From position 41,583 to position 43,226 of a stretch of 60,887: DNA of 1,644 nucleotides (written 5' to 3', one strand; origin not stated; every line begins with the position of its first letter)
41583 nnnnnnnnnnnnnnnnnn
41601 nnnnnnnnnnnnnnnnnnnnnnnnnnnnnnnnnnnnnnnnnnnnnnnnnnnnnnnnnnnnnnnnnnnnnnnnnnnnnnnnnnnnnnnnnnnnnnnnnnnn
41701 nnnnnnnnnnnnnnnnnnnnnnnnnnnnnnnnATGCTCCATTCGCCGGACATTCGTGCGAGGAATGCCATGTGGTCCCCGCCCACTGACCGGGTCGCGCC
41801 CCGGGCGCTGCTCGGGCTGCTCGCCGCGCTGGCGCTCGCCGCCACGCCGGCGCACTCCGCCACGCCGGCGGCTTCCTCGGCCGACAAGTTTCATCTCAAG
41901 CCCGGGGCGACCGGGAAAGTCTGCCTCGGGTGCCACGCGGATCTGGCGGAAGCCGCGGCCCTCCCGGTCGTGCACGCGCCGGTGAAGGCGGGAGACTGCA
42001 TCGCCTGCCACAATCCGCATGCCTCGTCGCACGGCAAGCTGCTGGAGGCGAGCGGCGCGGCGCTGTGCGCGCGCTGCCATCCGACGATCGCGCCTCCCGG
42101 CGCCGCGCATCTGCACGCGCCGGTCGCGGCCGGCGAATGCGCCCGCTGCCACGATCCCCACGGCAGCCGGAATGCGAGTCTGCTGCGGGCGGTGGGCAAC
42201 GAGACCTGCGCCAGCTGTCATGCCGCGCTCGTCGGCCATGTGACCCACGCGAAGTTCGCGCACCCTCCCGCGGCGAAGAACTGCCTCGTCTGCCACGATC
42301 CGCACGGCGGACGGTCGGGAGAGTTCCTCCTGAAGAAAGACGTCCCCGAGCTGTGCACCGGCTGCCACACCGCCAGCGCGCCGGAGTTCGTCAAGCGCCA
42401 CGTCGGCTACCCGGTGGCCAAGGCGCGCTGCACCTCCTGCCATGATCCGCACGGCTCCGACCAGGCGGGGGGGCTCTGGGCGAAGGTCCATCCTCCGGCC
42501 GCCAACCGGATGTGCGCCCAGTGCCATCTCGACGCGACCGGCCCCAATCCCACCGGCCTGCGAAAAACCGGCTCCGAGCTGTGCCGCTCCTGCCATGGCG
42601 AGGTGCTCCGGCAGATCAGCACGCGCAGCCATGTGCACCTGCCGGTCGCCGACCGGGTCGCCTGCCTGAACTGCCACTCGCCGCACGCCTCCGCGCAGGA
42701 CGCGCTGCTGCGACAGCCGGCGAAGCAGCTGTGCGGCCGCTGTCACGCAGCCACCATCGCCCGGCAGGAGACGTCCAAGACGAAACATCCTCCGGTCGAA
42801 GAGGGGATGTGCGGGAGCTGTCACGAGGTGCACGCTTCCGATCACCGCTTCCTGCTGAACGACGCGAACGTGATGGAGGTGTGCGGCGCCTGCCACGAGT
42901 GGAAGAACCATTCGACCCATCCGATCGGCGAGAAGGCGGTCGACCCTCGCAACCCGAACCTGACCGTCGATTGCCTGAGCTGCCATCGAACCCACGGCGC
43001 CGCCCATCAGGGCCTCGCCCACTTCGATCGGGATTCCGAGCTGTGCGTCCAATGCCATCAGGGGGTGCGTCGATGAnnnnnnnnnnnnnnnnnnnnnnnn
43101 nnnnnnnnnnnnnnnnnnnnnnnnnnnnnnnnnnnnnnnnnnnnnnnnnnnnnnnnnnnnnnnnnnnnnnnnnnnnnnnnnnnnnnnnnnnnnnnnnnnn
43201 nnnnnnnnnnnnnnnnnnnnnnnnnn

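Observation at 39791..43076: Back-to-back 26-haem and 16-haem cytochromes built from one alternating di-haem module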

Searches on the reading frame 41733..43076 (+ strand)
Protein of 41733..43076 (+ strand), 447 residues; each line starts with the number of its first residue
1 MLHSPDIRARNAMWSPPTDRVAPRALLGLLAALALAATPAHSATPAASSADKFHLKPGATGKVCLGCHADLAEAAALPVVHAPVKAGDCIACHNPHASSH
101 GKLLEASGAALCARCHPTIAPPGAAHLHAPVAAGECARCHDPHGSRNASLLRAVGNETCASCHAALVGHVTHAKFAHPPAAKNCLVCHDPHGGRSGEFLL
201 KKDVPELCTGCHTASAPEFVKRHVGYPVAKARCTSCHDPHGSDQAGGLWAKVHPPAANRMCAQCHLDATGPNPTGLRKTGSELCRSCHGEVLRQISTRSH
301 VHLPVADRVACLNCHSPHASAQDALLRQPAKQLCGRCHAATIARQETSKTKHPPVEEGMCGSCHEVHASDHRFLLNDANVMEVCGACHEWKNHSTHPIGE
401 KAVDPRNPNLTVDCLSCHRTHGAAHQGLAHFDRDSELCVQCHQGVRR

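Call 5: search_protein_families(library=pfam, proteins=[window:41733-43076:+], max_evalue=0.01)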
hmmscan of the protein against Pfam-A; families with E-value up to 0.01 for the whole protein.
window:41733-43076:+ (447 aa): 3 families
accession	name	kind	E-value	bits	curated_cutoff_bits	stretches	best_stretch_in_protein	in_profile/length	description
PF09699.15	Paired_CXXCH_1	-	2.8e-86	283.4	20.6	8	128-165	1-38/41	Doubled CXXCH motif (Paired_CXXCH_1)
PF14522.11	Cytochrome_C7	-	6.8e-18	64.7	24.8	2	282-338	14-66/67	Cytochrome c7 and related cytochrome c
PF14537.11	Cytochrom_c3_2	-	1.3e-17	64.5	25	3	258-338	6-78/79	Cytochrome c3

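Call 70: search_protein_families(library=ncbifam, proteins=[window:41733-43073:+], max_evalue=0.001)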
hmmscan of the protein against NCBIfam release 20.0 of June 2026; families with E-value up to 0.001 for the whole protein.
window:41733-43073:+ (447 aa): 7 families
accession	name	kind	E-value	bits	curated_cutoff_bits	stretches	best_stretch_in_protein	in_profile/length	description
TIGR01905.1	paired_CXXCH_1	subfamily_domain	2.2e-82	270.7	25.2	8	81-118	1-38/41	doubled CXXCH domain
TIGR03508.1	decahem_SO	subfamily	1.1e-52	179.1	192.2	4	49-243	58-255/258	DmsE family decaheme c-type cytochrome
NF041028.1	decahem_GSU2203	exception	6.7e-42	143.8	325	3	55-213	95-253/317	GSU2203 family decaheme c-type cytochrome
TIGR03507.1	decahem_SO1788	subfamily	3.9e-12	45.4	209.3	2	248-319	232-306/672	OmcA/MtrC family decaheme c-type cytochrome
TIGR03153.1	cytochr_NrfH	equivalog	6.3e-08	32.8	134.2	0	154-189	100-134/138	cytochrome c nitrite reductase small subunit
NF045713.1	CxxCH_16_HmcA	equivalog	8.7e-08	31.2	400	0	256-348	172-262/541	sulfate respiration complex hexadecaheme cytochrome HmcA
NF045722.1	c3_cytochr_TmcA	equivalog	3.7e-05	23.6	114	0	232-290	59-112/125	acidic tetraheme cytochrome c3 TmcA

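Call 79: find_encoding_contigs(protein=window:41733-43076:+, flank=2000, max_places=3)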
Protein window:41733-43076:+ (447 aa): 1 contig read that carries it; 1 place shown.
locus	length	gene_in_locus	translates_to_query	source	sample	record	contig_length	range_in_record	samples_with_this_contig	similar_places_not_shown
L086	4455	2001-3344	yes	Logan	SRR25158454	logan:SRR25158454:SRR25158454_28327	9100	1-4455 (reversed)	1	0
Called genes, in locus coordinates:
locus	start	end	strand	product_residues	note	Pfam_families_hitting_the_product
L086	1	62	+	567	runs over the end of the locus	PF13145:Rotamase_2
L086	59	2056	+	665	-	-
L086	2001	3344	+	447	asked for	PF14522:Cytochrome_C7 (faint), PF09699:Paired_CXXCH_1, PF14537:Cytochrom_c3_2 (weak), PF09699:Paired_CXXCH_1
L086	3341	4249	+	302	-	PF01436:NHL (weak)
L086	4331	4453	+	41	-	?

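Call 82: search_solved_structures(query=window:41733-43073:+, max_evalue=0.01)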
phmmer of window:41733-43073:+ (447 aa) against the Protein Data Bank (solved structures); distinct sequences matched with E-value up to 0.01: 3.
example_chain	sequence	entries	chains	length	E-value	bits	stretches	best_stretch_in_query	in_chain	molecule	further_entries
6r2q_A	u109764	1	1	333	1.6e-14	56.9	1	135-216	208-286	Cystathionine beta-synthase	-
1sp3_A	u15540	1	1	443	0.00045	22.4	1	156-350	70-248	cytochrome c, putative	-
28pb_A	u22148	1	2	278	0.0005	22.3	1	79-189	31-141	Cytochrome c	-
